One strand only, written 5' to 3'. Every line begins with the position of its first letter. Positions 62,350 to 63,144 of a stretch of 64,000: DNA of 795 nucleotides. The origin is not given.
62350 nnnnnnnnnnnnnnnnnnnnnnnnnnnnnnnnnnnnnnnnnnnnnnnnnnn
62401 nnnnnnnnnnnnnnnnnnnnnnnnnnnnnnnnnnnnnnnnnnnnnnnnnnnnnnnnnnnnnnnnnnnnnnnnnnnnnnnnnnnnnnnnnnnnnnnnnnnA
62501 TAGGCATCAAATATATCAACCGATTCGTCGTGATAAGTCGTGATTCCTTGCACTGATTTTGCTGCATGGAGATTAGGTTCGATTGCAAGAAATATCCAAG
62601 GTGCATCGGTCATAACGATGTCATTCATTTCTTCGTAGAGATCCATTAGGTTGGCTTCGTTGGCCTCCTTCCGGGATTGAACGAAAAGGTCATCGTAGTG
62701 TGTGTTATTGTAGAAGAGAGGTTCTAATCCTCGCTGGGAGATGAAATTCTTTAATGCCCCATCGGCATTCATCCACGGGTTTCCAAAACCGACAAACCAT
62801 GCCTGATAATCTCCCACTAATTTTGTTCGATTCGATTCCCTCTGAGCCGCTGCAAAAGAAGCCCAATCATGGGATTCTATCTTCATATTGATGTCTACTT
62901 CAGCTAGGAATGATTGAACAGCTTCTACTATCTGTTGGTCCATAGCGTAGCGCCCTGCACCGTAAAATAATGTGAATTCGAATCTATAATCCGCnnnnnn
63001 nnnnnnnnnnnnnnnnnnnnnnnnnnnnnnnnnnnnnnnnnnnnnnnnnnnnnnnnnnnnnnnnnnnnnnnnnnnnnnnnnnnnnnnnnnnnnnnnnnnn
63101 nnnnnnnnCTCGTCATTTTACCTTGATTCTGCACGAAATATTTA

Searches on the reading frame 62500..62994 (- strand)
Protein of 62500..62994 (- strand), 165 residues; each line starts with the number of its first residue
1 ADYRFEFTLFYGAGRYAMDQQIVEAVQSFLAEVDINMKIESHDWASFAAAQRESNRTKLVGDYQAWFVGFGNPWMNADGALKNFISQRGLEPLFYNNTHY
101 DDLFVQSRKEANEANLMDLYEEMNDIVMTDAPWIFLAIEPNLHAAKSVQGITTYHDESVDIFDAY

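Call 79: search_solved_structures(query=window:62500-62994:-, max_evalue=0.01, show_alignments=5)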
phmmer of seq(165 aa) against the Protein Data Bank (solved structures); distinct sequences matched with E-value up to 0.01: 5.
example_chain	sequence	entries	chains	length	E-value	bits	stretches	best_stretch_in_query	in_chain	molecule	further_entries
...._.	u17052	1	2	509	2.2e-08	37.5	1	9-151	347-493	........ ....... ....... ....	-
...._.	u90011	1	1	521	9.7e-07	32.1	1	20-138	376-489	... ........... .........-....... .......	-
6hlx_A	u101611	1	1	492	0.00012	25.3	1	12-153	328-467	AgaA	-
6ofq_A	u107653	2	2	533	0.00044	23.5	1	25-141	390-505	Heme-binding protein A / AI-2 binding protein A | Heme-binding protein A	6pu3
1xoc_A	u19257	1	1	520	0.0037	20.4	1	4-150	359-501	Oligopeptide-binding protein appA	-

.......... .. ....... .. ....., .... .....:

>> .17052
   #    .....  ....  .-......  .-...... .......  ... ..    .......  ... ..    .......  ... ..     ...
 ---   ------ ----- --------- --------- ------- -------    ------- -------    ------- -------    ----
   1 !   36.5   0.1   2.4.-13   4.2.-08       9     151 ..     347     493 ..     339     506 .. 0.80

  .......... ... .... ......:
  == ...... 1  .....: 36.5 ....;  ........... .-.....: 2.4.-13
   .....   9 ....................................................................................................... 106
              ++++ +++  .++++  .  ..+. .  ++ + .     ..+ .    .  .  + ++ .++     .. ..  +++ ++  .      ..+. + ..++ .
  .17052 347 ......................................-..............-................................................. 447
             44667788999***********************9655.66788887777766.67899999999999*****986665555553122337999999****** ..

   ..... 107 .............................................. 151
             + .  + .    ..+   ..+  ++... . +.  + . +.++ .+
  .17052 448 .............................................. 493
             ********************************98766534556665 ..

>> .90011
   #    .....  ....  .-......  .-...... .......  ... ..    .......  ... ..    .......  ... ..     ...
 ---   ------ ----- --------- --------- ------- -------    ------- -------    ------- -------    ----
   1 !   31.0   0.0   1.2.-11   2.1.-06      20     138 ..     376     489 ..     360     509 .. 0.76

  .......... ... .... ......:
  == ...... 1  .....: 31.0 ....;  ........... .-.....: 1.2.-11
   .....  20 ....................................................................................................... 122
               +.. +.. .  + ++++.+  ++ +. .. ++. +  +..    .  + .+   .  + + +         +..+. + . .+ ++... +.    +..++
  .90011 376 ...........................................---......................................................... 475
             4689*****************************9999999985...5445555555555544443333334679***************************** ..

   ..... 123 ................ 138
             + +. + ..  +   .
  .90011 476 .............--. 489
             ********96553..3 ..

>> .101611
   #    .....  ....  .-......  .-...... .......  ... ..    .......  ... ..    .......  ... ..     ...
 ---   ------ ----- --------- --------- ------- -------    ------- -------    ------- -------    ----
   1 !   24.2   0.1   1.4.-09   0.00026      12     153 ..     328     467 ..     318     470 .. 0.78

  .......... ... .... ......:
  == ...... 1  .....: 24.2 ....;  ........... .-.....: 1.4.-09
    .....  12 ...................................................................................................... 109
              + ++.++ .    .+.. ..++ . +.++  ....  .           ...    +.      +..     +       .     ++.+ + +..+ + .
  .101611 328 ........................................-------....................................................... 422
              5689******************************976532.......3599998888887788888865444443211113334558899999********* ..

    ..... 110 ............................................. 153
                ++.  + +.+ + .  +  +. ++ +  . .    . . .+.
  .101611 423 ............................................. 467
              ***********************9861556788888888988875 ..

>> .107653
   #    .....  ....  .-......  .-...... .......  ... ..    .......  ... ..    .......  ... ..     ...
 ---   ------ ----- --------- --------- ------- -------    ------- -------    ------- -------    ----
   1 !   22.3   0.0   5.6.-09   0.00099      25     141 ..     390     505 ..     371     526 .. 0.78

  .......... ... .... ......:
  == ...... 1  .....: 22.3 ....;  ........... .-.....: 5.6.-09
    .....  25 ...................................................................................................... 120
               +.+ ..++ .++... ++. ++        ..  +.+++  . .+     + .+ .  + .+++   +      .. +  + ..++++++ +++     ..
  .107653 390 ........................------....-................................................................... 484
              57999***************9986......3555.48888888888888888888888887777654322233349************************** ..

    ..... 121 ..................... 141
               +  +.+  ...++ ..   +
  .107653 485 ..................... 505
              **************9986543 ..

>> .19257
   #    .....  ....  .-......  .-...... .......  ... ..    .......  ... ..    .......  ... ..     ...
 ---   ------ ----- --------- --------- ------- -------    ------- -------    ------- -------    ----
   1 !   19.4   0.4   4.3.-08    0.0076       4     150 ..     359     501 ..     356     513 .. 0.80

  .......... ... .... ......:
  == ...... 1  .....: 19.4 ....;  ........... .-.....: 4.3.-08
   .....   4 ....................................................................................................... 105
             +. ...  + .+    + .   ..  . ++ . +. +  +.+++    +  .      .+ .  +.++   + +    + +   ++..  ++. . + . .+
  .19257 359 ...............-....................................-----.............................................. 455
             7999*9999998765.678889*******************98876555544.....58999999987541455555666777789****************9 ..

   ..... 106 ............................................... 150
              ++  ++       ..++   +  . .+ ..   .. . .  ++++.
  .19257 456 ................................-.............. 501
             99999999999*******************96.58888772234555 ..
